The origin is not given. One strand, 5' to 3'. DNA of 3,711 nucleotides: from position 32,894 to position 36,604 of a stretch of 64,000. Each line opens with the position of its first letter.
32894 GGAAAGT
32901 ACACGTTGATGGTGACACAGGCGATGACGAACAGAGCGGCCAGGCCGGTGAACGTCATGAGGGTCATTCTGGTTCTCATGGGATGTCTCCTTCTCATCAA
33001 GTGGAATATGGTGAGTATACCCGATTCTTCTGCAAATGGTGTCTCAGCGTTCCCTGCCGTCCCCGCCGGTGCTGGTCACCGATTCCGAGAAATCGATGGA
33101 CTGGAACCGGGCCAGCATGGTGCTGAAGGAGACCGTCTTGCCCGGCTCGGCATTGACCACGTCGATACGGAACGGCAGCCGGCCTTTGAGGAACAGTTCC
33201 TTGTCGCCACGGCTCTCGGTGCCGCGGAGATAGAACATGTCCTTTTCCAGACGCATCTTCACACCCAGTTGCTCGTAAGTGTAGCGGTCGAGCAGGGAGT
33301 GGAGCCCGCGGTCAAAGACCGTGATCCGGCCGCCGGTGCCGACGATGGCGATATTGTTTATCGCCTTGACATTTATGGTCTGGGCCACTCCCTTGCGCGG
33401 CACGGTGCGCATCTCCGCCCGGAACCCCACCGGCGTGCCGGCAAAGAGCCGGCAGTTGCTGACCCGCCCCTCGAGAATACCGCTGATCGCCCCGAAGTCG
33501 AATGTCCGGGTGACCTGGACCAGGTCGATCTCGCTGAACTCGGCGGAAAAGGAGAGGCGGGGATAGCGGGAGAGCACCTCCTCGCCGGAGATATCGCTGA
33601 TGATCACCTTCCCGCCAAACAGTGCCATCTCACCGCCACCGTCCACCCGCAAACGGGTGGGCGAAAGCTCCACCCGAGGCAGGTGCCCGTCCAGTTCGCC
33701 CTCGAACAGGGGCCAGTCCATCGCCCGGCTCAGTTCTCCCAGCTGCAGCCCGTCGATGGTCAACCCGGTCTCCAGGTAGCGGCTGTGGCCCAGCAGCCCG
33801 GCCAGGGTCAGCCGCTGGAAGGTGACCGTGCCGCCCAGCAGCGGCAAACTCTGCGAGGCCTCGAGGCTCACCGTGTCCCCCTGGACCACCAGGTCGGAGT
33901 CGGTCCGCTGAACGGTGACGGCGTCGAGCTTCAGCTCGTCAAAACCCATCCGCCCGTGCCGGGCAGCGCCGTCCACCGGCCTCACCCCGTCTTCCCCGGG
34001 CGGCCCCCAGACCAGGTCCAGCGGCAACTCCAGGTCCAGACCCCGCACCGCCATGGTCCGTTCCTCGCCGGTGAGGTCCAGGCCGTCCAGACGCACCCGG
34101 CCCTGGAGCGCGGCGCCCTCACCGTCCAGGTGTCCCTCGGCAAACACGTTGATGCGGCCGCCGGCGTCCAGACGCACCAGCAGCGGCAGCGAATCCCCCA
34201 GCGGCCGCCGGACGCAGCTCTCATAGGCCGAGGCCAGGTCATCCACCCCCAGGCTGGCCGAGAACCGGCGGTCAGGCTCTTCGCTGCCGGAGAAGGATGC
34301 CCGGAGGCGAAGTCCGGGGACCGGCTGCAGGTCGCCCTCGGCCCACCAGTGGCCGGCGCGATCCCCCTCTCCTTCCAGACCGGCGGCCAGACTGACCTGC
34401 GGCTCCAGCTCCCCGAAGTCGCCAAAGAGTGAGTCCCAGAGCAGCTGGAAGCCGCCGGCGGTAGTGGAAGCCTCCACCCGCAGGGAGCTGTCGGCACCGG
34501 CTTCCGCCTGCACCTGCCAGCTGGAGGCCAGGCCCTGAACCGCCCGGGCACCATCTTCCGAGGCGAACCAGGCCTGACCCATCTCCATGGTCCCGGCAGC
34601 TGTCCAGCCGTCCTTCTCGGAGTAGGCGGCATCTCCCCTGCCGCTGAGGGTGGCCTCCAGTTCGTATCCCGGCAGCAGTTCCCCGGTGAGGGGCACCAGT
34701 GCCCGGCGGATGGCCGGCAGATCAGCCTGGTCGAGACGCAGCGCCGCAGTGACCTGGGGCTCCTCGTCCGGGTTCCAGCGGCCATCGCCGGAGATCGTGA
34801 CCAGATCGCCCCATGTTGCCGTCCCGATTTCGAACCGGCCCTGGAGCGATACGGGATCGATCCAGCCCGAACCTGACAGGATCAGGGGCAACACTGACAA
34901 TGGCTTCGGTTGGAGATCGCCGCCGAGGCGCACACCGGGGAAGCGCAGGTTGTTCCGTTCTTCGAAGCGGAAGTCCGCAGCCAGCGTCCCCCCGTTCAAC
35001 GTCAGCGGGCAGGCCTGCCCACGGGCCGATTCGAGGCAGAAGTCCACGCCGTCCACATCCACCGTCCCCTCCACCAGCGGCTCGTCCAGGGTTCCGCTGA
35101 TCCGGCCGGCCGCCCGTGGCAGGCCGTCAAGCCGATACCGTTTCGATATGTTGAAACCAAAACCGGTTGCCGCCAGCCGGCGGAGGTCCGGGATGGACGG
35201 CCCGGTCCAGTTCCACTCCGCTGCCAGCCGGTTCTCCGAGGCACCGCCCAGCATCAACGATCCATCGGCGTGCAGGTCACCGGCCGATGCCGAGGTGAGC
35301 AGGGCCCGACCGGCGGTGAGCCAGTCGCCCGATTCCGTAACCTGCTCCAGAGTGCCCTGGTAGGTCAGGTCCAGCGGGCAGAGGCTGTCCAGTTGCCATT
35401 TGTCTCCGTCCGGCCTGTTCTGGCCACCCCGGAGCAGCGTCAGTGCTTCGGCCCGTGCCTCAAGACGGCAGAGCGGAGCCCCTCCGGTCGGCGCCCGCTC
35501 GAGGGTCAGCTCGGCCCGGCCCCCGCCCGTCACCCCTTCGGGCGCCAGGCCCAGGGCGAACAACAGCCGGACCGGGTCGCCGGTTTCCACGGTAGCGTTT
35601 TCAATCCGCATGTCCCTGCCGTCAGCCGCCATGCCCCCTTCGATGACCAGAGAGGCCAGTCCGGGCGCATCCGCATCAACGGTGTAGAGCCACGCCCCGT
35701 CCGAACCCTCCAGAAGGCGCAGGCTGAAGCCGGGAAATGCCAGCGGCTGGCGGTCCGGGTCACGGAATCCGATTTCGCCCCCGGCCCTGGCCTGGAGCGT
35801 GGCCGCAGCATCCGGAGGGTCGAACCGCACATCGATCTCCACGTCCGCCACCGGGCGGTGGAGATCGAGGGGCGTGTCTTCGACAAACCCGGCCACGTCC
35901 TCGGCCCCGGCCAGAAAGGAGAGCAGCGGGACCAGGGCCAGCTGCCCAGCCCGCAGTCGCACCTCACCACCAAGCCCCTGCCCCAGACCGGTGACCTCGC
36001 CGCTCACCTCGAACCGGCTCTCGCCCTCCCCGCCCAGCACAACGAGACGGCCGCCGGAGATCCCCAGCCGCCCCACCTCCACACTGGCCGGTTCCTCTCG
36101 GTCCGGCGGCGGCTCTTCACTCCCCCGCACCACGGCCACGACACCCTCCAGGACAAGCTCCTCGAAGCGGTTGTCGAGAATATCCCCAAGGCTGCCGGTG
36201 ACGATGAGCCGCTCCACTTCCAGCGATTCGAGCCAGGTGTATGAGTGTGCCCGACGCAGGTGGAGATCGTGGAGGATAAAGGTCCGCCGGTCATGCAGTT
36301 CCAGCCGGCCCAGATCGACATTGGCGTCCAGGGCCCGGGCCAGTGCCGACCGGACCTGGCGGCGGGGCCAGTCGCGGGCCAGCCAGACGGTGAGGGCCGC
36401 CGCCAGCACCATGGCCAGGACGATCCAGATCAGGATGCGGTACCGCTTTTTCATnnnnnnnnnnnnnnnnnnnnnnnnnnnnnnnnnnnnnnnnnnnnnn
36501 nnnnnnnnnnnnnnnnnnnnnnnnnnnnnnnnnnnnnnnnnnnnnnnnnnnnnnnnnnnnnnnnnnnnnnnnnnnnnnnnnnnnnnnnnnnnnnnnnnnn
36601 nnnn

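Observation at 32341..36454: ydbH-ynbE-ydbL-type module with YnbE and YdbL fused into one lipoprotein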

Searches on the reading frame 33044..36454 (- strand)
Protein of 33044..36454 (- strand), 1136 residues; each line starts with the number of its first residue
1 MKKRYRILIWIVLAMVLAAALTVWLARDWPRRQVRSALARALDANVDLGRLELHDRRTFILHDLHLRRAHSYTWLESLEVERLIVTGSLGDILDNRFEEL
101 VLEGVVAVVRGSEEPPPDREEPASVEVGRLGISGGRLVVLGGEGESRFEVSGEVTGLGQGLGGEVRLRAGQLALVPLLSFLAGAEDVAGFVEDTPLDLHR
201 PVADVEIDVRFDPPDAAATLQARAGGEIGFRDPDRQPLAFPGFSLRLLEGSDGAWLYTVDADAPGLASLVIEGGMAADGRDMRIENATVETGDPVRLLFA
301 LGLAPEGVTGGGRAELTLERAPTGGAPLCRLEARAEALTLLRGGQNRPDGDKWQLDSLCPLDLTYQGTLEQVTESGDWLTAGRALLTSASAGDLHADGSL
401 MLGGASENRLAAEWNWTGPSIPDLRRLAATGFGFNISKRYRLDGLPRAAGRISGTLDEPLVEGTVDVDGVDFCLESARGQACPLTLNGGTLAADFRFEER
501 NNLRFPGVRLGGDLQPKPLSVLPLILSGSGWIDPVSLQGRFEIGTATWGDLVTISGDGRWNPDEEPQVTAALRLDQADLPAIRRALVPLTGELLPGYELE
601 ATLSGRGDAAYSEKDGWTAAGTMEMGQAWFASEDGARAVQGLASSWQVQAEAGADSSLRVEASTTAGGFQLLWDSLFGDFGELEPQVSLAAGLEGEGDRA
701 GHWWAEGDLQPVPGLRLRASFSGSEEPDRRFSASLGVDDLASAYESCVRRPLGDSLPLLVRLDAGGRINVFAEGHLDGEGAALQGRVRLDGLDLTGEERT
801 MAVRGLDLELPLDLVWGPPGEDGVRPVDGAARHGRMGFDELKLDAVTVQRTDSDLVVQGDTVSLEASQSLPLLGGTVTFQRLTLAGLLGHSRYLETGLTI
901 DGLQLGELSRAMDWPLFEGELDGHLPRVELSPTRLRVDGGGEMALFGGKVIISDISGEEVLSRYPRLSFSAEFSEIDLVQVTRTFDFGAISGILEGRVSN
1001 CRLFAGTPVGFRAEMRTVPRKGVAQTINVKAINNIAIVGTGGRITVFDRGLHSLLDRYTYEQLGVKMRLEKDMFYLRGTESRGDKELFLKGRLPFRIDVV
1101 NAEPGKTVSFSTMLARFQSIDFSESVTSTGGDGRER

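Call 3: search_protein_families(library=pfam, proteins=[window:33044-36454:-], max_evalue=1)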
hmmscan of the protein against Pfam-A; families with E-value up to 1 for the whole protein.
window:33044-36454:- (1136 aa): 1 family
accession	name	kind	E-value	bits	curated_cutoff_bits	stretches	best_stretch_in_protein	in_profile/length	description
PF21886.1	BRF2-like_C_cyclin_rpt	-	0.15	12.6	27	1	14-96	57-137/138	BRF2-like, C-terminal cyclin repeat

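Call 4: search_protein_families(library=ncbifam, proteins=[window:33044-36454:-], max_evalue=1)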
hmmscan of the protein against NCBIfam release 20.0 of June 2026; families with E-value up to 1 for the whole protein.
window:33044-36454:- (1136 aa): 0 families

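Call 10: find_homologous_proteins(query=window:33044-36454:-)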
Query window:33044-36454:- (1136 aa): 10 proteins with E <= 0.001 among 8000 candidates.
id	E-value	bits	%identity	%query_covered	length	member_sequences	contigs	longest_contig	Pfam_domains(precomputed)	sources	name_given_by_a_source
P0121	0.0e+0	2456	97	100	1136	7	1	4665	-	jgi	jgi:hypothetical protein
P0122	0.0e+0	1704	70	100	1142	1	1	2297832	-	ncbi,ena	-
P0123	0.0e+0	1700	70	100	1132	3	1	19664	-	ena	-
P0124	0.0e+0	1505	63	99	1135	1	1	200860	-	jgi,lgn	jgi:hypothetical protein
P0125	0.0e+0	1229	55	99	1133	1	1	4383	-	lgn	-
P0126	0.0e+0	1208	54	99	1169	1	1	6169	-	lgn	-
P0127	3.2e-116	408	36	61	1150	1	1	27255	-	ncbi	-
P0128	2.4e-96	342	41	44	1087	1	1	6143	-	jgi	jgi:hypothetical protein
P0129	4.1e-17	80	25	26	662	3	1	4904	-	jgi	jgi:hypothetical protein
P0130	6.4e-14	69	26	49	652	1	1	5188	-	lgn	-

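Call 33: predict_structure(alignment_id=A2)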
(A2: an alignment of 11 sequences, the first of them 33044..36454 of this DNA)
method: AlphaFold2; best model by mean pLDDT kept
length: 1136 residues; sequences in the alignment: 11
mean_pLDDT: 79.4   pTM: 0.55
mean pLDDT of the five models: 79.4, 78.4, 73.8, 72.8, 71.6
residues with pLDDT >= 90: 214; 70-90: 684; 50-70: 209; < 50: 29
segments of 3 or more residues with pLDDT < 50: 1-4, 120-122, 345-347, 1048-1051, 1124-1136
pLDDT, mean of each block of 10 residues (from residue 1): 54 67 61 72 78 80 81 81 82 76 88 61 67 88 87 79 88 88 76 83 91 73 88 82 85 83 87 80 86 86 78 90 79 88 55 76 89 78 82 79 66 78 70 63 86 78 91 70 82 87 89 82 93 84 91 93 88 89 76 73 91 86 88 83 90 78 87 83 88 65 87 91 75 91 85 69 77 82 88 69 88 78 72 89 75 86 85 84 79 87 82 74 89 83 87 85 78 87 75 89 82 87 79 68 51 64 83 76 71 67 64 66 44 31
secondary structure, 60 per line:
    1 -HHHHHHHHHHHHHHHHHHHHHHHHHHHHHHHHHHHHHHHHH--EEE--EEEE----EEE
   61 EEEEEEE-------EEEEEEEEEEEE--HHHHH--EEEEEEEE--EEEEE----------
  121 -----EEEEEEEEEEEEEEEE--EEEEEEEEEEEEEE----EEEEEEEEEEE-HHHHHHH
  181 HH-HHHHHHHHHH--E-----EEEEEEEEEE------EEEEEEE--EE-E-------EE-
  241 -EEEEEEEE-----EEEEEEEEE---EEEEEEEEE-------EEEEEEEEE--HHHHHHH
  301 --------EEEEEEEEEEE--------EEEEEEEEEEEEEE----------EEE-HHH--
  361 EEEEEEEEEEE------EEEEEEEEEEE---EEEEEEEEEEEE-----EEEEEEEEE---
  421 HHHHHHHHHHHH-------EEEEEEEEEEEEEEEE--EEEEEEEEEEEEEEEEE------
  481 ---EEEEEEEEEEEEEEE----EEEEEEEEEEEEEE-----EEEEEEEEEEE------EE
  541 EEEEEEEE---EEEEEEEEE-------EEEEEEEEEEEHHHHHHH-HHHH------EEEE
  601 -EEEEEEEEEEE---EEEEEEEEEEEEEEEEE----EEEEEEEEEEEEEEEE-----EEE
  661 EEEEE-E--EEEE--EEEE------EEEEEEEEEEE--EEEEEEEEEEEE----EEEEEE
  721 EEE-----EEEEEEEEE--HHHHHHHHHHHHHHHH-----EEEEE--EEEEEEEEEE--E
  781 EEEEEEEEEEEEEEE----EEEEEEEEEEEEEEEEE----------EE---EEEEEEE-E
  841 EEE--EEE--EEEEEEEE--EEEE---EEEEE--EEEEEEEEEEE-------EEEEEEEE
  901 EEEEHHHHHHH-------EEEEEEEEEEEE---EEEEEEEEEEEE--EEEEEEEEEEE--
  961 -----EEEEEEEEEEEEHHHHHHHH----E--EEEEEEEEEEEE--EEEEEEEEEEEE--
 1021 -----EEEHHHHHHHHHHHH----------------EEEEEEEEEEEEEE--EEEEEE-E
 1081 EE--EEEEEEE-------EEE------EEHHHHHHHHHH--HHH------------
elements in order (helices of 4 or more, strands of 3 or more residues): H2-42 E45-47 E50-53 E58-67 E75-86 H89-93 E96-103 E106-110 E126-141 E144-157 E162-172 H174-182 H184-193 E202-211 E218-224 E242-249 E255-263 E267-275 E283-291 H294-300 E309-319 E328-341 E352-354 E361-371 E378-388 E392-403 E409-417 H421-432 E440-455 E458-474 E484-498 E503-516 E522-532 E539-548 E552-560 E568-578 H579-585 H587-590 E597-600 E602-612 E616-632 E637-652 E658-665 E670-673 E676-679 E686-696 E699-710 E715-723 E729-737 H740-755 E761-765 E768-777 E780-795 E800-816 E832-838 E840-843 E846-848 E851-858 E861-864 E868-872 E875-885 E893-904 H905-911 E919-930 E934-945 E948-958 E966-977 H978-985 E993-1004 E1007-1018 E1026-1028 H1029-1040 E1057-1070 E1073-1078 E1080-1082 E1085-1091 E1099-1101 H1110-1119

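Call 37: fold_search(model_id=the predicted structure, library=pdb)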
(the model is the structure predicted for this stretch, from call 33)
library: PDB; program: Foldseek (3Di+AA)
matches with E <= 10: 499; with E <= 0.001: 4
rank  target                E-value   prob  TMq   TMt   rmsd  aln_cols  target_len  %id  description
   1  9ea7                  2.4e-08  1.00  0.11  0.04  45.5      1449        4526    8  The Structure of ApoB100 from Human Low-Density Lipoprotein (released 2024-12-18)
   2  9e9r                  7.4e-07  0.97  0.11  0.04  44.9      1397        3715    8  The Structure of ApoB100 from Human Low-Density Lipoprotein (released 2024-12-18)
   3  9cap_A                2.8e-05  0.96  0.13  0.11  27.6      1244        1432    6  Structure of the LPD-3 complex (released 2025-04-23)
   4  9bdt_A                6.2e-04  0.66  0.12  0.06  33.6      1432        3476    6  Apolipoprotein B 100 bound to LDL receptor and legobody (released 2024-12-25)
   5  9kn3_A                1.2e-03  0.44  0.09  0.12  37.1       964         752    8  Cryo-EM structure of LptDEM complex from Escherichia coli (released 2025-07-23)
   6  8h1r_D                2.6e-03  0.23  0.08  0.11  36.9       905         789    8  Crystal structure of LptDE-YifL complex (released 2023-10-25)
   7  4q35_A                1.3e-02  0.23  0.09  0.12  37.7       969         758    6  Structure of a membrane protein (released 2014-06-25)
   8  9ia5_A                1.4e-02  0.21  0.10  0.13  40.0       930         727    8  LpDEM from Escherichia coli (released 2025-12-10)
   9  8gl8_A                1.4e-02  0.09  0.07  0.05  32.3      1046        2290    7  The Type 9 Secretion System Extended Translocon - SprA-PorV-PPI-RemZ-SkpA-SprE complex (released 2024-01-31)
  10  1by5_A                1.7e-02  0.11  0.08  0.10  42.0       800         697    9  FHUA FROM E. COLI, WITH ITS LIGAND FERRICHROME (released 1999-01-13)
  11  9bde_A                1.8e-02  0.38  0.15  0.15  32.2      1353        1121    7  Middle Region of Apolipoprotein B 100 bound to Low Density Lipoprotein Receptor (released 2024-12-25)
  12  9coo_A                2.1e-02  0.51  0.10  0.20  21.6       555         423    9  Nanobody 4 bound to Apolipoprotein B 100 (released 2024-12-25)
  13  9a39_MODEL_1_A        2.1e-02  0.28  0.11  0.14  40.0      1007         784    8  Model of E. coli LptD by in-cell photo-crosslinking MS and deep learning (released 2023-02-24)
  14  8h1r_A                2.8e-02  0.10  0.08  0.11  36.8       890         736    9  Crystal structure of LptDE-YifL complex (released 2023-10-25)
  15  5iv9_A                3.0e-02  0.21  0.10  0.14  36.9       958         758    8  The LPS Transporter LptDE from Klebsiella pneumoniae, full-length (released 2016-05-18)
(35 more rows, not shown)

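Call 43: search_protein_families(library=pfam, alignment_id=A3, max_evalue=1)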
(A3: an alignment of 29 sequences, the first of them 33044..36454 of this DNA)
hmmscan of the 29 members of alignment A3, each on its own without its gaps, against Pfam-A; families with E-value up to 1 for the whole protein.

A. member 1, window:33044-36454:- (1136 aa): 1 family
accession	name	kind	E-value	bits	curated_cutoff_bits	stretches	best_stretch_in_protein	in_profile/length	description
PF21886.1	BRF2-like_C_cyclin_rpt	-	0.15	12.6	27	1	14-96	57-137/138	BRF2-like, C-terminal cyclin repeat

B. families by the number of members that match (of 29 scanned): 10 families
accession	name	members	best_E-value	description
PF05359.17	DUF748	10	8.8e-05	Domain of Unknown Function (DUF748)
PF04357.19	TamB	2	0.012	TamB, inner membrane protein subunit of TAM complex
PF24491.1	DUF7586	1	0.04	Domain of unknown function (DUF7586)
PF13530.11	SCP2_2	1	0.072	Sterol carrier protein domain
PF20841.2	NtrZ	1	0.074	NtrZ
PF19407.5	DUF5979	1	0.076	Domain of unknown function (DUF5979)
PF11259.13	DUF3060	1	0.13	Protein of unknown function (DUF3060)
PF15492.12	Nbas_N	1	0.13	Neuroblastoma-amplified sequence, N terminal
PF21886.1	BRF2-like_C_cyclin_rpt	1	0.15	BRF2-like, C-terminal cyclin repeat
PF25230.1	DUF7846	1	0.17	Domain of unknown function (DUF7846)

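Call 91: search_solved_structures(query=A3, max_evalue=10, show_alignments=2)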
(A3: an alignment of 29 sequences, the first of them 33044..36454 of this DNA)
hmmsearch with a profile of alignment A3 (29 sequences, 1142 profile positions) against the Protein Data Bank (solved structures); distinct sequences matched with E-value up to 10: 1.
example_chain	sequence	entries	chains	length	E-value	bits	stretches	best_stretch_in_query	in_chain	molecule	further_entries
9ny2_A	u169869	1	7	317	0.94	10.8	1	274-377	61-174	Capsid and scaffold protein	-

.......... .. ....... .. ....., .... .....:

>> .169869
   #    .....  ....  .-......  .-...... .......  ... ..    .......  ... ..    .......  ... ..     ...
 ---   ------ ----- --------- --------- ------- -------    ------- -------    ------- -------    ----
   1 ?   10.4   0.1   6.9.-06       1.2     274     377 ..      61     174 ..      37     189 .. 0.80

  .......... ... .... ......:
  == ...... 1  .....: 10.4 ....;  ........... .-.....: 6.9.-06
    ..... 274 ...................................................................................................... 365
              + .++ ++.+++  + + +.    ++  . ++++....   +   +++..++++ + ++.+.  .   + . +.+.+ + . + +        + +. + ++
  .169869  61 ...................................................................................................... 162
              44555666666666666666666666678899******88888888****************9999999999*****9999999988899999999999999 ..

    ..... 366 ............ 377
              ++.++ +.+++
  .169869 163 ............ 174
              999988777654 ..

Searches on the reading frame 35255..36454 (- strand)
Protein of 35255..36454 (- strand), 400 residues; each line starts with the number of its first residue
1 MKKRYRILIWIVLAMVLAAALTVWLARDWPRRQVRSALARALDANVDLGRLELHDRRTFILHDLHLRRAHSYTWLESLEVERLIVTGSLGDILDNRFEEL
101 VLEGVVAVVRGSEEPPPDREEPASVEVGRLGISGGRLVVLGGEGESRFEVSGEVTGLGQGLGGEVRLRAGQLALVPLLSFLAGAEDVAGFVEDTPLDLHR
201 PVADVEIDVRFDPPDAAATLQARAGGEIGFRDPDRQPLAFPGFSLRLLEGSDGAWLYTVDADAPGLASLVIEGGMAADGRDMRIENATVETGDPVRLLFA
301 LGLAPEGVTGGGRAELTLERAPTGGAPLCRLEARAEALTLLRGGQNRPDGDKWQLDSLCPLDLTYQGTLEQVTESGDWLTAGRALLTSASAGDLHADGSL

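Call 15: search_protein_families(library=pfam, proteins=[window:35255-36454:-], max_evalue=10)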
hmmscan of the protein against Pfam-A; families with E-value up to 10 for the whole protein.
window:35255-36454:- (400 aa): 1 family
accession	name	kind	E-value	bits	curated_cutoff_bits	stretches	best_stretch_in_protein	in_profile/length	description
PF21886.1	BRF2-like_C_cyclin_rpt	-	0.035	14.6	27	1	14-96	57-137/138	BRF2-like, C-terminal cyclin repeat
